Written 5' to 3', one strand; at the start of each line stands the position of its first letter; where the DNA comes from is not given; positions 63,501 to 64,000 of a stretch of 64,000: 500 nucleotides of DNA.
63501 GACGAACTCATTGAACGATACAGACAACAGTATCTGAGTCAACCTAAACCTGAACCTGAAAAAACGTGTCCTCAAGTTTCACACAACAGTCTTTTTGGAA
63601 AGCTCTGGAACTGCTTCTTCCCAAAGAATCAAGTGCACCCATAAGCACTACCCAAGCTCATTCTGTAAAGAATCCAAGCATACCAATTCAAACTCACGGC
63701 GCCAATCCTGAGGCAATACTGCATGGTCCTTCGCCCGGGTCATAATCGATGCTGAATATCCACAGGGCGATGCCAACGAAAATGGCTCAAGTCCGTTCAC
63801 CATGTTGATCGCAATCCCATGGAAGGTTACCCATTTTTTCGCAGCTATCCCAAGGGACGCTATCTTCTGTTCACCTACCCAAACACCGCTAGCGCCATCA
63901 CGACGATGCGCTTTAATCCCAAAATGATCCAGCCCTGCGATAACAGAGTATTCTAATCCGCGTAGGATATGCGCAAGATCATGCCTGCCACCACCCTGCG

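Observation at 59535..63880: AT-rich island at the 3' end of lipB with a displaced lipB 3' fragment and a duplicated ~200-bp repeat, suggesting two tandem insertions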

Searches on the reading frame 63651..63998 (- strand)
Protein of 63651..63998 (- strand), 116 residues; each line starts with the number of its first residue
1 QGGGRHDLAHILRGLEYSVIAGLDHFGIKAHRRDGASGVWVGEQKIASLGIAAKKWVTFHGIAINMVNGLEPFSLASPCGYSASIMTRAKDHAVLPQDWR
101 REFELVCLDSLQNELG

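Call 15: search_protein_families(library=pfam, proteins=[window:63651-63998:-], max_evalue=0.01)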
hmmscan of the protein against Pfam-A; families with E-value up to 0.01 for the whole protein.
window:63651-63998:- (116 aa): 1 family
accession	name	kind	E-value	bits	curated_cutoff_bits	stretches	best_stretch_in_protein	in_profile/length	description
PF21948.1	LplA-B_cat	-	1.2e-11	45.4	27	1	7-92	88-181/200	Lipoyl protein ligase A/B catalytic domain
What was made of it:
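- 63648..64000 (-): Intact lipB (octanoyltransferase) 3' part. The gene runs on to about 64289, beyond the window. Pfam LplA-B_cat (call 15).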

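Call 19: find_homologous_proteins(query=window:63651-63998:-, max_evalue=0.00001)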
Query window:63651-63998:- (116 aa): 3 proteins with E <= 0.00001 among 7 candidates.
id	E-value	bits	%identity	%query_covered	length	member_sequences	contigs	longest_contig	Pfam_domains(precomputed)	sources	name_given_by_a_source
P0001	6.0e-9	54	42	76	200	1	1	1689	PF21948.2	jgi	jgi:lipoyl(octanoyl) transferase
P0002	7.9e-9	54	46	62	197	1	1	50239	PF21948.2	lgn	-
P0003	6.8e-8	51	44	66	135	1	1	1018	PF21948.2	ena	-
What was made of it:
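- Tried and rejected: The lipB fragment finds only relatives at 42-46% identity (call 19).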
